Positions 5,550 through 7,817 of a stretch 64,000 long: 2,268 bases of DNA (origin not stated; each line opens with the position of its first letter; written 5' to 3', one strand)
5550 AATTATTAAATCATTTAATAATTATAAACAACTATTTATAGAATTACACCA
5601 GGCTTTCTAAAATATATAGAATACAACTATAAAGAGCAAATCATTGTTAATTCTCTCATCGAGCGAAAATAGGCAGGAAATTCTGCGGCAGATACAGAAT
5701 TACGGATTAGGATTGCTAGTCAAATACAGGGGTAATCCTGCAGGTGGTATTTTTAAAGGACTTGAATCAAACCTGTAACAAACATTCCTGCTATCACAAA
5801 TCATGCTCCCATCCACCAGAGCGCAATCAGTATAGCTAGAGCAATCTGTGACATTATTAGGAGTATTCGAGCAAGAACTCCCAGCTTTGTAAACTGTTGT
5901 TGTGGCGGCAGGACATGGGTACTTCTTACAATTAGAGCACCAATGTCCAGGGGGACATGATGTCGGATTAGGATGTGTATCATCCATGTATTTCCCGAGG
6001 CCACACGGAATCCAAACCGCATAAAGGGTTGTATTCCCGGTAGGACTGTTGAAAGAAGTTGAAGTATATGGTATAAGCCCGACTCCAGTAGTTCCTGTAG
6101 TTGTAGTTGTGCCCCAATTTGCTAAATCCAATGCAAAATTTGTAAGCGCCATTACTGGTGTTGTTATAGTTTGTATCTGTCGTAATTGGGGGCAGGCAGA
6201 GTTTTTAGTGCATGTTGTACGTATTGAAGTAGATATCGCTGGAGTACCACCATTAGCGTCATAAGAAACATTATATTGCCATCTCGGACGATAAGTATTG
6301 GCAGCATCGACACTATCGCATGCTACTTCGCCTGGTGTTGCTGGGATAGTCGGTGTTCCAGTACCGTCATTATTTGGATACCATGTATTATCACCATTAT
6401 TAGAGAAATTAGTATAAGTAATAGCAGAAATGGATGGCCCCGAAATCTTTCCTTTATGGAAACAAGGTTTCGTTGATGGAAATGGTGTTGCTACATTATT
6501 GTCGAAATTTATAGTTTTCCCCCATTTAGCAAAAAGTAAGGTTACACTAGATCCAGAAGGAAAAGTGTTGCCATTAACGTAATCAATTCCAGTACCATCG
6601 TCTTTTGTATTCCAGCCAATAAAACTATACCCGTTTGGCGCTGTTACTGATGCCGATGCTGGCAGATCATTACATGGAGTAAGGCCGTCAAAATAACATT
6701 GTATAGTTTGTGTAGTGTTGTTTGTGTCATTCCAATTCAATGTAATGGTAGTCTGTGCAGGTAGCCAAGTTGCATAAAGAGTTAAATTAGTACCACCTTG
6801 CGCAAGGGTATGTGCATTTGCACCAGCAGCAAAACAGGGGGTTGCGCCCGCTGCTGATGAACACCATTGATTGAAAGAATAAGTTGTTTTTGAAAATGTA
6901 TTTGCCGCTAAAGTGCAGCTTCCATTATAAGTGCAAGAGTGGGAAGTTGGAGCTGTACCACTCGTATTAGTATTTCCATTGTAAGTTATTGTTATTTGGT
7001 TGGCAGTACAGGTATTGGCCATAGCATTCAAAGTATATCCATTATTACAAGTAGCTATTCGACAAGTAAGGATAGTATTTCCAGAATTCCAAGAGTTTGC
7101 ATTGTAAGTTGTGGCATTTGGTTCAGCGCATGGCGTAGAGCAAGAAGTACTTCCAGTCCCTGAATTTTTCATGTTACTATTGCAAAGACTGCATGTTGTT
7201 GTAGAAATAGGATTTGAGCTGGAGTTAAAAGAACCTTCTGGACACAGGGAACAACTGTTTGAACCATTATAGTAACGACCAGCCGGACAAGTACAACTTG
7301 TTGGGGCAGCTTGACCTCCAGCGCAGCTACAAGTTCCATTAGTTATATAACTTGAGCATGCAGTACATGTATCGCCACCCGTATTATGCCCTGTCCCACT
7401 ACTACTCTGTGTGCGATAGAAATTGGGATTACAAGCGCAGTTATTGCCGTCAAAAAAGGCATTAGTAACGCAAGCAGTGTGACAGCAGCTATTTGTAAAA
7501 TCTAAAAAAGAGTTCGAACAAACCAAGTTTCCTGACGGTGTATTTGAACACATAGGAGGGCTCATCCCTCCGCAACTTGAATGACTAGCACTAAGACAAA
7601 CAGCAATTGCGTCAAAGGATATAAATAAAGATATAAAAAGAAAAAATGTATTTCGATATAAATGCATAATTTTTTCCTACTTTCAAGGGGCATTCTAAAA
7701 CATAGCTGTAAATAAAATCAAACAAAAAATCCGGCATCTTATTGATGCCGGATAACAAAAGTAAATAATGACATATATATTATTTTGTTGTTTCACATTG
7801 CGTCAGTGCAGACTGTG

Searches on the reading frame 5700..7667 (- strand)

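Call 14: search_protein_families(library=pfam, proteins=[window:5700-7667:-], max_evalue=0.001)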
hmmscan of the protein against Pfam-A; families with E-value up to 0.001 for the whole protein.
window:5700-7667:- (655 aa): 1 family
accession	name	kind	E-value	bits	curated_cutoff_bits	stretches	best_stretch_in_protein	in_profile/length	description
PF09479.16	Flg_new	-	1.3e-06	28.9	27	1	226-299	2-64/65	Listeria-Bacteroides repeat domain (List_Bact_rpt)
